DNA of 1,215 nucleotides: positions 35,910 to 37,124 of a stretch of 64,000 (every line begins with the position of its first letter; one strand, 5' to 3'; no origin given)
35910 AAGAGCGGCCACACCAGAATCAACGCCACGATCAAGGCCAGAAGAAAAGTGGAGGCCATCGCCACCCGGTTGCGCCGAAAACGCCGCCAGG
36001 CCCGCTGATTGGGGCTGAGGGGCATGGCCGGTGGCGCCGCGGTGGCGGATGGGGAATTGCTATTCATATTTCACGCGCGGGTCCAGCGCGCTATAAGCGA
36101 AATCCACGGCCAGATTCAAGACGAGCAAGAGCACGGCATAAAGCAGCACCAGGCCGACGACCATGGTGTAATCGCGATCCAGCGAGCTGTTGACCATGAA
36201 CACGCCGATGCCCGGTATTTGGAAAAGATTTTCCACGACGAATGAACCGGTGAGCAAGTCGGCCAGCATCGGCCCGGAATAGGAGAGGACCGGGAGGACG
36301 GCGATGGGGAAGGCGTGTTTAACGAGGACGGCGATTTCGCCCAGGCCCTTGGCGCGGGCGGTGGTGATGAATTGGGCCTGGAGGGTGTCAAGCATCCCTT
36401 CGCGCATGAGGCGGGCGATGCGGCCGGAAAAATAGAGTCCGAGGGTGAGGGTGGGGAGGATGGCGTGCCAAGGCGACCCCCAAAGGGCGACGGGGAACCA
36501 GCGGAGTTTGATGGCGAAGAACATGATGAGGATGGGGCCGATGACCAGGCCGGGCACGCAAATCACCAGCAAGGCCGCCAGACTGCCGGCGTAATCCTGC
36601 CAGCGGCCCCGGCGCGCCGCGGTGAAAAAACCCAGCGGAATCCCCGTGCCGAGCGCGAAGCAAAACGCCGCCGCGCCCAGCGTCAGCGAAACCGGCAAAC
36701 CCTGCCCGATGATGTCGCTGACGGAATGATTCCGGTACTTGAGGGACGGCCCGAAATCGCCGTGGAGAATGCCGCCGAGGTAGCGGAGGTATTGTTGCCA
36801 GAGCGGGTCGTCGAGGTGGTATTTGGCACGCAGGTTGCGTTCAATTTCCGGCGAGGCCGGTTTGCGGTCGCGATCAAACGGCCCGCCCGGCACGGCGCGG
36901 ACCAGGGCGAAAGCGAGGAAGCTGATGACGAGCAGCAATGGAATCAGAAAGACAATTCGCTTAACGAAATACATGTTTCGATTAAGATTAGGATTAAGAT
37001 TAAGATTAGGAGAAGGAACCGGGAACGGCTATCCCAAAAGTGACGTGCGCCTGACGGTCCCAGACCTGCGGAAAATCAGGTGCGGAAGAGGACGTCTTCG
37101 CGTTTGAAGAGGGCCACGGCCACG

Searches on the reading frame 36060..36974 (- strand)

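Call 5: search_protein_families(library=pfam, proteins=[window:36060-36974:-])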
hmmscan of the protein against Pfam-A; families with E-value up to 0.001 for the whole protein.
window:36060-36974:- (304 aa): 2 families
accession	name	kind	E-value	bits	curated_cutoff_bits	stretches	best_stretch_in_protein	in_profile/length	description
PF00528.27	BPD_transp_1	-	4e-37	128.2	26.4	1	111-302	1-183/184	Binding-protein-dependent transport system inner membrane component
PF19300.4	BPD_transp_1_N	-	1.2e-06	29.1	23.8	1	2-73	4-76/114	Binding-prot-dependent transport system membrane comp, N-term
